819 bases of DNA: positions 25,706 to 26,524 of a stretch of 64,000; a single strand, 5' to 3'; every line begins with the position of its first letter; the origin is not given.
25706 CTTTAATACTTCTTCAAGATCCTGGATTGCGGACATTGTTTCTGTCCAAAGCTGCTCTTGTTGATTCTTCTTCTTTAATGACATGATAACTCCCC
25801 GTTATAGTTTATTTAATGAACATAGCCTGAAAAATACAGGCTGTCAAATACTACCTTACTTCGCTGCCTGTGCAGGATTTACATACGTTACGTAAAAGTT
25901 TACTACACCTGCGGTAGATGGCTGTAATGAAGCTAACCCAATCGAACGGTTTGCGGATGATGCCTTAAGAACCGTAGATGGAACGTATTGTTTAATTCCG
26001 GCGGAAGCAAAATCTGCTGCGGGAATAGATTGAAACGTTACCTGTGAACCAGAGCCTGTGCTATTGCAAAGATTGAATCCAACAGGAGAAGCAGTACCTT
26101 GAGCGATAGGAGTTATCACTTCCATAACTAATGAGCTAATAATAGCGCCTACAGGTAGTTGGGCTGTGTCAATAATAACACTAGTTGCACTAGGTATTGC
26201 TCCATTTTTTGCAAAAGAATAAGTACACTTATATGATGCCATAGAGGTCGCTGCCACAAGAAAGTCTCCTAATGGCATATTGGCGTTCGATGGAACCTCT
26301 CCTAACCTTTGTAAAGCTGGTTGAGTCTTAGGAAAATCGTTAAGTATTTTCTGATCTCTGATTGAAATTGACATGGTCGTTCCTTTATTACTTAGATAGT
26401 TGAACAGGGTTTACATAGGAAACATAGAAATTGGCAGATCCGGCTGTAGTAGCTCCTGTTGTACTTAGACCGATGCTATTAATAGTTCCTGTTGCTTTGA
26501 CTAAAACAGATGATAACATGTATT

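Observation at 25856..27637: Tandem triplicated paralog cassette with identical 30-aa N-termini and duplicated RBS contexts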

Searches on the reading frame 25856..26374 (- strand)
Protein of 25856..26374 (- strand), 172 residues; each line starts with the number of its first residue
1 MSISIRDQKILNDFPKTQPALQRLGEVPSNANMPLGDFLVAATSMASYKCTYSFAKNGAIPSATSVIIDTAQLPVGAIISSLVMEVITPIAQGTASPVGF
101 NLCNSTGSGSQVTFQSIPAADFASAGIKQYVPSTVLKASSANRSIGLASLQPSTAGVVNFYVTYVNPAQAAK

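Call 6: search_protein_families(library=phrogs, proteins=[window:25856-26374:-], max_evalue=0.01)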
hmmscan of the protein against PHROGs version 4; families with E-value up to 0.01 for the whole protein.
window:25856-26374:- (172 aa): 0 families

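Call 8: search_dna_similar(query=window:25856-26374:-, collection=phages, mode=protein, max_evalue=0.001, max_rows=30)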
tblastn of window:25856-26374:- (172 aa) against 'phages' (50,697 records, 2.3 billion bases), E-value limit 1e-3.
No match.

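Call 10: search_protein_families(library=pfam, proteins=[window:25856-26374:-], max_evalue=0.1)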
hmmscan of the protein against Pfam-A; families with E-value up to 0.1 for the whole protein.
window:25856-26374:- (172 aa): 0 families

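Call 11: find_homologous_proteins(query=window:25856-26374:-, max_evalue=0.001)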
Query window:25856-26374:- (172 aa): 3 proteins with E <= 0.001 among 128 candidates.
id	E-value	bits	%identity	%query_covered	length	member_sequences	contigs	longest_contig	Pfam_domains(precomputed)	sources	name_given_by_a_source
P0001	6.6e-102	356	100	100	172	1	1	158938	-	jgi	jgi:hypothetical protein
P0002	2.5e-44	169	53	100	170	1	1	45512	-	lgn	-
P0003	8.2e-33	131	41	100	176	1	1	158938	-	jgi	jgi:hypothetical protein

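Call 14: find_encoding_contigs(protein=P0002, flank=10000, max_places=6)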
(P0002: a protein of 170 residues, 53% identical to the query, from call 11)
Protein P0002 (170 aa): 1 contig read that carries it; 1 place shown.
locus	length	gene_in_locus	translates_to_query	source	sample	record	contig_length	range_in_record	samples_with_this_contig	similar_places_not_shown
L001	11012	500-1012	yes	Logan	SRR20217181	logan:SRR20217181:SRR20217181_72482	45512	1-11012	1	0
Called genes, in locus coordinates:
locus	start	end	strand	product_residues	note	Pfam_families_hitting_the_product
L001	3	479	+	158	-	?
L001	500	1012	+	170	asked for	-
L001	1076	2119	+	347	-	-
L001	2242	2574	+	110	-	-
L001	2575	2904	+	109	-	-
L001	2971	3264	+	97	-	-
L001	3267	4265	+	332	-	PF00149:Metallophos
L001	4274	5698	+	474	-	PF03796:DnaB_C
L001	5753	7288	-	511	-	-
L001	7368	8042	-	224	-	-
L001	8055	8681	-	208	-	-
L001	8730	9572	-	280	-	-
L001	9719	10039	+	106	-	-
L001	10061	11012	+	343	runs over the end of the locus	PF00145:DNA_methylase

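Call 15: find_encoding_contigs(protein=P0001, flank=10000, max_places=4)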
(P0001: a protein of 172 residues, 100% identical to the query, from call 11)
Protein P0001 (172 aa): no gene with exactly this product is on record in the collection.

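Call 23: predict_structure(alignment_id=A3)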
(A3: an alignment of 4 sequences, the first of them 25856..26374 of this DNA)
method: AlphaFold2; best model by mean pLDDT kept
length: 172 residues; sequences in the alignment: 4
mean_pLDDT: 74.0   pTM: 0.62
mean pLDDT of the five models: 74.0, 72.2, 69.2, 63.8, 63.1
residues with pLDDT >= 90: 2; 70-90: 120; 50-70: 24; < 50: 26
segments of 3 or more residues with pLDDT < 50: 17-28, 30-40
pLDDT, mean of each block of 10 residues (from residue 1): 68 50 43 40 71 84 78 80 87 83 81 84 87 78 87 85 75 51
secondary structure, 60 per line:
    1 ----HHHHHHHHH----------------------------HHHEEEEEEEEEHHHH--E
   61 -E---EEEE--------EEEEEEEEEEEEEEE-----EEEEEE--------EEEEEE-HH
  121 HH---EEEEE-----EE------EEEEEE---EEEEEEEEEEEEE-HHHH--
elements in order: H5-13 E45-53 H54-57 E66-69 E78-92 E98-103 E112-117 H119-122 E126-130 E144-149 E153-165 H167-170

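Call 25: search_protein_representatives(alignment_id=A3)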
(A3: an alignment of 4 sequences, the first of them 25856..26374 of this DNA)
Query: 4 sequences, 173 profile positions. Proteins with E-value up to 0.001 (for the whole library): 38; up to 1e-10: 11; up to 1e-30: 3. The best 38 are listed.
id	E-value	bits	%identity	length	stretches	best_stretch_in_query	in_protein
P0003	1.7e-82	291.5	-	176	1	1-173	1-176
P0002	3.7e-82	290.4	-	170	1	1-173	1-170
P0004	1.7e-35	138.5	-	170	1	1-173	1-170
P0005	5.4e-30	120.6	-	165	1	1-171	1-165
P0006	4.8e-23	98.0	-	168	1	1-173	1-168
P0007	6.2e-18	81.4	-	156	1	1-168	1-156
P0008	2.6e-16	76.1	-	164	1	1-170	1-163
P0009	3.7e-15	72.3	-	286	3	8-64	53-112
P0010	5.5e-14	68.5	-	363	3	2-41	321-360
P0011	5.9e-11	58.6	-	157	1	5-166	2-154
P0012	8.2e-11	58.2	-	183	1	8-169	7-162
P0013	5.1e-10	55.6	-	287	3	8-48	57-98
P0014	7.3e-10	55.1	-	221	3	8-45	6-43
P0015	3.9e-09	52.7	-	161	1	1-169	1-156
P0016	1.8e-07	47.3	-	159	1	6-168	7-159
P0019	2.7e-06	43.5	-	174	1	9-166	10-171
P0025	5.0e-05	39.3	-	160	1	8-168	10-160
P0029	3.1e-04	36.8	-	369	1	47-166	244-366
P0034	6.7e-04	35.7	-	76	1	127-173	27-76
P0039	9.4e-04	35.2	-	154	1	7-101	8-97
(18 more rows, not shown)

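Call 29: search_protein_families(library=pfam, proteins=[P0010, P0013, P0014, P0009, P0029, P0004, P0012, P0019], max_evalue=0.1)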
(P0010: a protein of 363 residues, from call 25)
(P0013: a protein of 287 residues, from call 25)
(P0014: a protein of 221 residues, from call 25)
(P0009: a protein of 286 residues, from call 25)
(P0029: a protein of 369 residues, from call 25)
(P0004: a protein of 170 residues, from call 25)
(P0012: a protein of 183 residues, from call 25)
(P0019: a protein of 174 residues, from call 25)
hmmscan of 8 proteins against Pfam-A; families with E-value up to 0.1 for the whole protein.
P0010 (363 aa): 5 families
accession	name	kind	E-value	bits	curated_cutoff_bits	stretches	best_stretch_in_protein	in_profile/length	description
PF12195.14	End_beta_barrel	-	0.00025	21.4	35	0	251-303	11-64/83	Beta barrel domain of bacteriophage endosialidase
PF16190.11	E1_FCCH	-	0.006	17.1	29.5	0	190-230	11-54/70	Ubiquitin-activating enzyme E1 FCCH domain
PF22903.3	DA_C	-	0.063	13.6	27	0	175-210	11-50/165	Diels-Alderase, C-terminal domain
PF13180.12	PDZ_2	-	0.071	13.8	27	0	28-43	23-38/80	PDZ domain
PF24841.1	DUF7719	-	0.074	13.2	25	0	284-325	11-51/69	Domain of unknown function (DUF7719)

P0013 (287 aa): 3 families
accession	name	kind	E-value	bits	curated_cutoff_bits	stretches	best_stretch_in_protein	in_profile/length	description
PF17820.7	PDZ_6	-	0.0022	18.1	27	0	264-280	6-22/54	PDZ domain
PF13180.12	PDZ_2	-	0.0095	16.6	27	0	75-91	23-39/80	PDZ domain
PF16190.11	E1_FCCH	-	0.014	15.9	29.5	0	173-216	5-52/70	Ubiquitin-activating enzyme E1 FCCH domain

P0014 (221 aa): 2 families
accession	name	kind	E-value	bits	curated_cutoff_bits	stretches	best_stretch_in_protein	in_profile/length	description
PF17820.7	PDZ_6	-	0.00017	21.7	27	0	69-87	6-24/54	PDZ domain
PF10264.15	Stork_head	-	0.039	14.7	27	0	33-72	12-51/79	Winged helix Storkhead-box1 domain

P0009 (286 aa): 2 families
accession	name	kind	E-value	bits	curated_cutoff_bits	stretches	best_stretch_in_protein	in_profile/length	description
PF17820.7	PDZ_6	-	2.2e-05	24.5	27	1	21-39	6-24/54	PDZ domain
PF13180.12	PDZ_2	-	0.0049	17.6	27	0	22-44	21-43/80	PDZ domain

P0029 (369 aa): 0 families

P0004 (170 aa): 0 families

P0012 (183 aa): 0 families

P0019 (174 aa): 0 families

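Call 30: search_solved_structures(query=P0010, max_evalue=1, show_alignments=2)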
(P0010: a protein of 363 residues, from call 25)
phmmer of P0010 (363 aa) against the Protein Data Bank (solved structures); distinct sequences matched with E-value up to 1: 4.
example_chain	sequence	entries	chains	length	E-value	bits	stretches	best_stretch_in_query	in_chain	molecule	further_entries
5tug_A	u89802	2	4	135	0.29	13.5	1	101-155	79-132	Flagellar biosynthesis protein FlaG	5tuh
6pbk_A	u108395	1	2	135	0.53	12.7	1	101-155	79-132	Saci FlaG soluble domain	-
22yx_A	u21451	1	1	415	0.55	12.6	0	247-358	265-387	Cytochrome P450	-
7n6h_A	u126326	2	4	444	0.61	12.5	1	147-226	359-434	AcXbh30A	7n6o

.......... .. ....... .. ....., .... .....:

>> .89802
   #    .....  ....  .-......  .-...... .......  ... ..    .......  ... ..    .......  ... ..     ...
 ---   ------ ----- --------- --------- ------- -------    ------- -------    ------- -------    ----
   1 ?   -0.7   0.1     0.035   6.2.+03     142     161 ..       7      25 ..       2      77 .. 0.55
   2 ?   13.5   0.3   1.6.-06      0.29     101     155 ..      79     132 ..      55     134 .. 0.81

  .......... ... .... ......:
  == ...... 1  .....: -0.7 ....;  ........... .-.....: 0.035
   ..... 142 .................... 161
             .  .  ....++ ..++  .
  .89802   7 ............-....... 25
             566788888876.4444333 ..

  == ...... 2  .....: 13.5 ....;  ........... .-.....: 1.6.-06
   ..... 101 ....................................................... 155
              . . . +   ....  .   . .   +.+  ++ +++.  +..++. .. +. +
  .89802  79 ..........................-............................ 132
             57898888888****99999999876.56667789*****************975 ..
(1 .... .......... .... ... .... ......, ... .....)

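Call 31: find_encoding_contigs(protein=P0004, flank=10000, max_places=3)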
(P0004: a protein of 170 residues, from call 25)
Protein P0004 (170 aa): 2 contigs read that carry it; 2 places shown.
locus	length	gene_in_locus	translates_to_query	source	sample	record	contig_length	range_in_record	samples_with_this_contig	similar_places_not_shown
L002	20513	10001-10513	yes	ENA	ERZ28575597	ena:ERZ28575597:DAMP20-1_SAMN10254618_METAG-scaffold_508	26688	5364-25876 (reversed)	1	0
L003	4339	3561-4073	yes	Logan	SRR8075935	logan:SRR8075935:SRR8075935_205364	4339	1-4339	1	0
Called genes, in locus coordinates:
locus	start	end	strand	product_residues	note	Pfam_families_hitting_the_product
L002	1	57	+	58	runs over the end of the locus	-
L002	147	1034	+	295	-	PF00156:Pribosyltran (weak)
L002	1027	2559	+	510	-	PF18127:NAMPT_N (weak), PF04095:NAPRTase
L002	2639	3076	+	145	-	-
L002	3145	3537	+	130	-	-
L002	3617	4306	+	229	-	PF13479:AAA_24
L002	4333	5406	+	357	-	PF13155:Toprim_2 (weak)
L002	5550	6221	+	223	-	-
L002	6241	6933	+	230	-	-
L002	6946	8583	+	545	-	PF00118:Cpn60_TCP1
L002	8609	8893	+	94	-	-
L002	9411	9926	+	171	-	-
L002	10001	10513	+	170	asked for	-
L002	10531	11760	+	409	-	-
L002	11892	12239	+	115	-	-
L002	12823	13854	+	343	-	PF00149:Metallophos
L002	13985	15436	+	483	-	PF03796:DnaB_C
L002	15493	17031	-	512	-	-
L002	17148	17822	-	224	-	-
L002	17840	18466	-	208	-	-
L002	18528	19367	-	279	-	-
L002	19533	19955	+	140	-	-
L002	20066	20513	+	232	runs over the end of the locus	PF09669:Phage_pRha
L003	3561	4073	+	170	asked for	-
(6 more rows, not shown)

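Call 32: find_encoding_contigs(protein=P0010, flank=10000, max_places=3)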
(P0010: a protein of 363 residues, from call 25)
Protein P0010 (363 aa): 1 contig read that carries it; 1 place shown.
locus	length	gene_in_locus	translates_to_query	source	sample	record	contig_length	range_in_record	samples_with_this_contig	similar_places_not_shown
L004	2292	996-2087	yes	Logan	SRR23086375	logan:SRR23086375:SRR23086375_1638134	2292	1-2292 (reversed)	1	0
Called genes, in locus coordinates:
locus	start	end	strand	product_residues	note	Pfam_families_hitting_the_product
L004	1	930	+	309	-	?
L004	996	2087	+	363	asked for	-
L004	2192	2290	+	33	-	?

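Call 34: find_encoding_contigs(protein=P0013, flank=10000, max_places=3)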
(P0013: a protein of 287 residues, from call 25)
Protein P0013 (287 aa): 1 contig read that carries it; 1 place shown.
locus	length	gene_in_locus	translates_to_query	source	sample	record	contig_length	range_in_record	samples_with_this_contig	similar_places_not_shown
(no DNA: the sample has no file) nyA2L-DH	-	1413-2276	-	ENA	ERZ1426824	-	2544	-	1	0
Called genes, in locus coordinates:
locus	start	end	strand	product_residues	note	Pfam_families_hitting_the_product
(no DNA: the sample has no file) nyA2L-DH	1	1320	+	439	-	?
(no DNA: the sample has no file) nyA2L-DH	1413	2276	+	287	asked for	-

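Call 35: find_encoding_contigs(protein=P0007, flank=10000, max_places=3)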
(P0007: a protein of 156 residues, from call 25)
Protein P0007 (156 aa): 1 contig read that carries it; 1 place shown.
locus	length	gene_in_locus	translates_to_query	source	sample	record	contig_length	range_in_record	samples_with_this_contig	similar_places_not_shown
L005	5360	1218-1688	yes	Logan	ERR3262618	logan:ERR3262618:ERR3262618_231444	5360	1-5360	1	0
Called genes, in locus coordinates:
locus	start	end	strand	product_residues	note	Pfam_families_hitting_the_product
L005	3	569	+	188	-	?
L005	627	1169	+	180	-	-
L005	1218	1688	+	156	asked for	-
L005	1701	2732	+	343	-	-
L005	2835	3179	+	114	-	-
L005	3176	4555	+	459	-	PF03796:DnaB_C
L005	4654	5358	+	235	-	?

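Call 36: search_protein_families(library=phrogs, proteins=[L004:1-930:+, P0010, P0004, L002:9411-9926:+, L002:10531-11760:+, L005:1701-2732:+], max_evalue=0.01)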
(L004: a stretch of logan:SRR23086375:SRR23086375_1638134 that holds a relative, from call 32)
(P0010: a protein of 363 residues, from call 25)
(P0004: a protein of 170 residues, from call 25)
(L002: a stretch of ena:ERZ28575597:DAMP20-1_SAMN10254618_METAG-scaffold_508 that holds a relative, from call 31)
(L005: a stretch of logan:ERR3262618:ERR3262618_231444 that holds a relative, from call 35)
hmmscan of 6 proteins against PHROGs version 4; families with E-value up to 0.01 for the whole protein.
L004:1-930:+ (309 aa): 0 families

P0010 (363 aa): 1 family
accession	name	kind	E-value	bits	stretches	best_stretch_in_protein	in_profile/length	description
phrog_9998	-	unknown function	0.0013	19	0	84-165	26-110/401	-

P0004 (170 aa): 0 families

L002:9411-9926:+ (171 aa): 0 families

L002:10531-11760:+ (409 aa): 0 families

L005:1701-2732:+ (343 aa): 0 families

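Call 37: fold_search(model_id=the predicted structure, library=viral)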
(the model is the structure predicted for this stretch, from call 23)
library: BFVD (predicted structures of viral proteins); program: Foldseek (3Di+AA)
matches with E <= 10: 1765; with E <= 0.001: 102
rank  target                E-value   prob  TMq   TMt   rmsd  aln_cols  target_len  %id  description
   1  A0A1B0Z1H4            9.4e-06  1.00  0.34  0.32  16.6       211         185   13  (no name in the UniProt tables at hand)
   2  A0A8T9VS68            1.3e-05  1.00  0.49  0.43  16.4       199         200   10  (no name in the UniProt tables at hand)
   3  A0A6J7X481            2.5e-05  1.00  0.42  0.48  10.0       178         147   18  Uncharacterized protein [uncultured Caudovirales phage]
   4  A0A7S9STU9            2.9e-05  1.00  0.54  0.74   3.0       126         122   21  Uncharacterized protein [Virus NIOZ-UU157]
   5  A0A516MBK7            4.5e-05  1.00  0.44  0.53   6.2       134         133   13  (no name in the UniProt tables at hand)
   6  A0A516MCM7            4.7e-05  1.00  0.52  0.55   8.7       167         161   17  (no name in the UniProt tables at hand)
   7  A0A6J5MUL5            5.0e-05  1.00  0.54  0.51  12.9       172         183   22  Uncharacterized protein [uncultured Caudovirales phage]
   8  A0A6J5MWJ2            5.0e-05  1.00  0.48  0.48  18.7       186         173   14  Uncharacterized protein [uncultured Caudovirales phage]
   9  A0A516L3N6            5.3e-05  1.00  0.45  0.38   9.7       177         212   18  (no name in the UniProt tables at hand)
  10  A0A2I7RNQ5            5.6e-05  1.00  0.48  0.60   5.3       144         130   14  (no name in the UniProt tables at hand)
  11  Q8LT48                7.3e-05  1.00  0.45  0.45  15.8       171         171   15  Uncharacterized protein [Vibrio phage VpV262]
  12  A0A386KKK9            7.7e-05  1.00  0.37  0.33   5.4       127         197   14  Uncharacterized protein [Microbacterium phage Burro]
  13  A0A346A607            8.6e-05  1.00  0.33  0.29  15.6       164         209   16  (no name in the UniProt tables at hand)
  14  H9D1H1                9.5e-05  1.00  0.42  0.47  12.6       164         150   15  Putative tail fiber [Salinivibrio phage CW02]
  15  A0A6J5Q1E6            1.0e-04  1.00  0.51  0.57   8.7       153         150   16  Uncharacterized protein [uncultured Caudovirales phage]
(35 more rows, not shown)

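Call 47: find_related_loci(query=A6, collection=viral_contigs, flank=10000)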
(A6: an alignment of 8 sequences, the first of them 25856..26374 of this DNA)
Query A6 (172 aa) in viral_contigs; peptide patterns used: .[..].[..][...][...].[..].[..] (x = any residue, [..] = any of these).
19 stretches matched a pattern, but none encodes a relative of the query by tblastn (E <= 1e-3).

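Call 49: find_related_loci(query=A3, collection=metagenome_contigs, flank=10000)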
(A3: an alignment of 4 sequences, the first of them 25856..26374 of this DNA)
Query A3 (172 aa) in metagenome_contigs; peptide patterns used: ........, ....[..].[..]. (x = any residue, [..] = any of these).
600 stretches matched a pattern, but none encodes a relative of the query by tblastn (E <= 1e-3).

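Call 53: search_solved_structures(query=A5, max_evalue=10)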
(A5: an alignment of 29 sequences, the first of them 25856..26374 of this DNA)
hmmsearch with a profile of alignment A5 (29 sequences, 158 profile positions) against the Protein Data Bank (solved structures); distinct sequences matched with E-value up to 10: 4.
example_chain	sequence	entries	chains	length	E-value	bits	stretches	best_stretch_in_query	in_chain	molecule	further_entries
7eel_H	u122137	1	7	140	1.1e-05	28.8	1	49-158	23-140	Cement (decoration) proteins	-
26de_W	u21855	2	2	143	0.021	18.2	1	66-156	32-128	Structural protein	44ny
7dn2_1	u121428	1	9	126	0.14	15.6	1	57-135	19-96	Cement protein gp15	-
5y8g_A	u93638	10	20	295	0.81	13.1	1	62-144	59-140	Probable 3-hydroxyisobutyrate dehydrogenase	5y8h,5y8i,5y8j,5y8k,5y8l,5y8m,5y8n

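Call 54: search_solved_structures(query=A5, max_evalue=0.2, show_alignments=3)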
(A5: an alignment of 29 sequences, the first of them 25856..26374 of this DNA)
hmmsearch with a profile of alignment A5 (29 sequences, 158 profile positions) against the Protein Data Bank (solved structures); distinct sequences matched with E-value up to 0.2: 3.
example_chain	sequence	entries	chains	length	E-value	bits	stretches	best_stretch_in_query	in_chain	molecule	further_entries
7eel_H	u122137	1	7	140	1.1e-05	28.8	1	49-158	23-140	Cement (decoration) proteins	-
26de_W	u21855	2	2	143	0.021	18.2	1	66-156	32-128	Structural protein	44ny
7dn2_1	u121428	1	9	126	0.14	15.6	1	57-135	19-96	Cement protein gp15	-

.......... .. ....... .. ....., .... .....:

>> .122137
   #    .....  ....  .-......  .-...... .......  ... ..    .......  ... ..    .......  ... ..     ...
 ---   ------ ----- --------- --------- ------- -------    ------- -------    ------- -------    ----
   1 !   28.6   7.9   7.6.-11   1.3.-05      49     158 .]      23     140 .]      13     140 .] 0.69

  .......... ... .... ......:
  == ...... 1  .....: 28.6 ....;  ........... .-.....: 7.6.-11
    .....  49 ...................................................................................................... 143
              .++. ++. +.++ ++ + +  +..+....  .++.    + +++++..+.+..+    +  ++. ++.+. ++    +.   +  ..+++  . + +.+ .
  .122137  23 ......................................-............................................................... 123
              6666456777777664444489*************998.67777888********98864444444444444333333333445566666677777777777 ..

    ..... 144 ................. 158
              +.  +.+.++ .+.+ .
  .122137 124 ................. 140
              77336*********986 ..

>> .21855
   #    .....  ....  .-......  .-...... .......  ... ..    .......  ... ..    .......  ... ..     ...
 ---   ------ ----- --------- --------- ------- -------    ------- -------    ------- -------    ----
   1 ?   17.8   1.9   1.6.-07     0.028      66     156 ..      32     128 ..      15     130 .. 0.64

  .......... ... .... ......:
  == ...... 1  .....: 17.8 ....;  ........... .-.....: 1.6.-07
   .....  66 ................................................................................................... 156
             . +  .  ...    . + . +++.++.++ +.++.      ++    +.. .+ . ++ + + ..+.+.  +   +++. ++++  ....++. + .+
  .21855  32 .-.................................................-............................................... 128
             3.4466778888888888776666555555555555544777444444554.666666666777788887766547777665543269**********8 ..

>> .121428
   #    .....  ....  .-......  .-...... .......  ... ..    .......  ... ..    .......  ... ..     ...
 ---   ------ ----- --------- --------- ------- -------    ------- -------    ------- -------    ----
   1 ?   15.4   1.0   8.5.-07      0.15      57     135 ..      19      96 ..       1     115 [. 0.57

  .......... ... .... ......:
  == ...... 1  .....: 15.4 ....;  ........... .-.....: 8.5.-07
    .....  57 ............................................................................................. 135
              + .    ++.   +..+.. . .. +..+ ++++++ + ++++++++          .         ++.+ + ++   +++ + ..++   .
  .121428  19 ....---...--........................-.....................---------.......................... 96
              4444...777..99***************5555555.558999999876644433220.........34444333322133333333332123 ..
